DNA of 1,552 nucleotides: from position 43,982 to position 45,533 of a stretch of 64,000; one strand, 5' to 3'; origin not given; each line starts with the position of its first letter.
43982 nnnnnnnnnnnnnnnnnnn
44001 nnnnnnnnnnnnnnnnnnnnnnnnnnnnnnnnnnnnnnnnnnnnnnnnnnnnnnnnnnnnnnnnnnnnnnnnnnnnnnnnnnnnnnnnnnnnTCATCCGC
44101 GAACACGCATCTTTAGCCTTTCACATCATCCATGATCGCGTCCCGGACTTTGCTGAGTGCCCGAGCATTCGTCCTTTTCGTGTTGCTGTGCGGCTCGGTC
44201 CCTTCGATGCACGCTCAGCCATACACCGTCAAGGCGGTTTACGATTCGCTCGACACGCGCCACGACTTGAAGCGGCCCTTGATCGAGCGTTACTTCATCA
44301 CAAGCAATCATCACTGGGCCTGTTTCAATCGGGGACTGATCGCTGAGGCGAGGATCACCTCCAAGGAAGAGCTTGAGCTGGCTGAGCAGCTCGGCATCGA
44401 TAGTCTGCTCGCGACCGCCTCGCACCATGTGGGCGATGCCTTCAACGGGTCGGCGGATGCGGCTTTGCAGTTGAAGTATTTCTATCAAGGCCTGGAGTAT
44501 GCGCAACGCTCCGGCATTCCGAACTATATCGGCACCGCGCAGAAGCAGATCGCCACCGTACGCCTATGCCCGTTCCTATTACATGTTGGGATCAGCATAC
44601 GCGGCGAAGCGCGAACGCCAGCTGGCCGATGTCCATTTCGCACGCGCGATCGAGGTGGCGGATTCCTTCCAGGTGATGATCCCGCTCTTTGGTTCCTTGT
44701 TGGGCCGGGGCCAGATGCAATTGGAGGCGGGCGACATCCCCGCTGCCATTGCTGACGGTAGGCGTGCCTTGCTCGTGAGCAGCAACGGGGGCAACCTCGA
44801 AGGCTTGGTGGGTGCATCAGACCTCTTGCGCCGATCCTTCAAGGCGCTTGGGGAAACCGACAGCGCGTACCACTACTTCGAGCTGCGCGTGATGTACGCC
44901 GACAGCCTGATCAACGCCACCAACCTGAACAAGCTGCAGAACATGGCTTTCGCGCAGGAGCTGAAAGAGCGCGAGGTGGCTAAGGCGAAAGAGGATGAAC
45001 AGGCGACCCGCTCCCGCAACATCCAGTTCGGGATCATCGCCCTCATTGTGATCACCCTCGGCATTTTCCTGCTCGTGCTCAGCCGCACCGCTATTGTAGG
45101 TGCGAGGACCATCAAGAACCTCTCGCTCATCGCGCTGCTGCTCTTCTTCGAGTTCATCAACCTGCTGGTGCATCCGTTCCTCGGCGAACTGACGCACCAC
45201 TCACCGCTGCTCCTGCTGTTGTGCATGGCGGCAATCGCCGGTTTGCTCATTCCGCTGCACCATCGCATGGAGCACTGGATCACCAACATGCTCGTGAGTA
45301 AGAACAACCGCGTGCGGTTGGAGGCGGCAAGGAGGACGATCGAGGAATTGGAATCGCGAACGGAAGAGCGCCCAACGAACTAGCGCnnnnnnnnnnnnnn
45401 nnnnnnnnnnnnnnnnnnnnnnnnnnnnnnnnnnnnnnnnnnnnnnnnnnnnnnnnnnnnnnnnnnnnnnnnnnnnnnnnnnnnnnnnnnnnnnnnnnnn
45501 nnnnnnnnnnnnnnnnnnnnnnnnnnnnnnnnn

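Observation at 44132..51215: Tandem array of five to six paralogous TPR-like, triple-TM membrane proteins with overlapping start/stop codons, a candidate uncharacterised sensory/signalling system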

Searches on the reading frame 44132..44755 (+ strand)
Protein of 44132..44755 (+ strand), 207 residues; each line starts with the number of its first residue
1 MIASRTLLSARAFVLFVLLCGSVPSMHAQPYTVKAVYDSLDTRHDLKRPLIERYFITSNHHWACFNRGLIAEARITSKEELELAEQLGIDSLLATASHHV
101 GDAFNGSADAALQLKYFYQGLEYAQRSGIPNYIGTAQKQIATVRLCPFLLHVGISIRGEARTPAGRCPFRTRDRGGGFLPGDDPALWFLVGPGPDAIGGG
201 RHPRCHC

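Call 3: search_protein_families(library=pfam, proteins=[window:44132-44755:+], max_evalue=1)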
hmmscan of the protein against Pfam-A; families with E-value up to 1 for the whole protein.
window:44132-44755:+ (207 aa): 1 family
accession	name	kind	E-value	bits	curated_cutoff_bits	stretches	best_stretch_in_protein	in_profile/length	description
PF16981.10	Chi-conotoxin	-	0.035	14.8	27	1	13-36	7-30/60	chi-Conotoxin or t superfamily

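Call 4: search_protein_families(library=ncbifam, proteins=[window:44132-44755:+], max_evalue=1)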
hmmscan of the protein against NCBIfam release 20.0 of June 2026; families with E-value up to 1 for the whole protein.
window:44132-44755:+ (207 aa): 0 families

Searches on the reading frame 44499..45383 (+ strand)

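Call 3: search_protein_families(library=pfam, proteins=[window:44499-45383:+], max_evalue=1)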
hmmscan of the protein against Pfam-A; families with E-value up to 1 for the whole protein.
window:44499-45383:+ (294 aa): 10 families
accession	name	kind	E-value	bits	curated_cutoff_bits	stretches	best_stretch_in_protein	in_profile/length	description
PF00515.34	TPR_1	-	0.00086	19.5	27.8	1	24-54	1-31/34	Tetratricopeptide repeat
PF07719.23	TPR_2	-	0.0013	19.2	27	1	24-54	1-31/34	Tetratricopeptide repeat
PF13181.12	TPR_8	-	0.002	18.6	25.7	1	24-54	1-31/34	Tetratricopeptide repeat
PF19762.4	DUF6249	-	0.066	13.6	33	1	142-215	23-89/104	Domain of unknown function (DUF6249)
PF00335.26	Tetraspanin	-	0.072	13.2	32.1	1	164-268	30-119/225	Tetraspanin family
PF10661.14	EssA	-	0.092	13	24.1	1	156-194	101-142/147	WXG100 protein secretion system (Wss), protein EssA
PF13424.12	TPR_12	-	0.15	12.7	30.1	0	22-54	43-75/77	Tetratricopeptide repeat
PF07010.17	Endomucin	-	0.16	12.3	26.6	1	170-193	186-209/260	Endomucin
PF13432.12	TPR_16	-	0.18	12.7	32.7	1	28-91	1-58/65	Tetratricopeptide repeat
PF20990.2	DUF2207_C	-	0.19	11.9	33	1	150-232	113-193/247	Predicted membrane protein (DUF2207) C-terminal domain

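Call 4: search_protein_families(library=ncbifam, proteins=[window:44499-45383:+], max_evalue=1)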
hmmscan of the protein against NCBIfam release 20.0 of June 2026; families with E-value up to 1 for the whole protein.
window:44499-45383:+ (294 aa): 5 families
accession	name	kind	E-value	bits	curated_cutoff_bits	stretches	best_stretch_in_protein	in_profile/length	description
NF053520.1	HK_Porph_FimS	equivalog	2.8e-05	22.6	600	1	114-208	294-390/618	sensor histidine kinase FimS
NF046000.1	MAG1210_fam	subfamily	0.0025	16.5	275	1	133-221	23-117/550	MAG1210 family protein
TIGR03025.1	EPS_sugtrans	subfamily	0.031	13.5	295.55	1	175-292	29-148/445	exopolysaccharide biosynthesis polyprenyl glycosylphosphotransferase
NF045998.1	cleave_ABC_plasm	equivalog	0.034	12.4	500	1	142-227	343-425/673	Mbov_0121 family peptidase domain-containing ABC transporter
NF052312.1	T9SS_PorW_SprE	equivalog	0.17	10.5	250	0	24-61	216-253/716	type IX secretion system periplasmic lipoprotein PorW/SprE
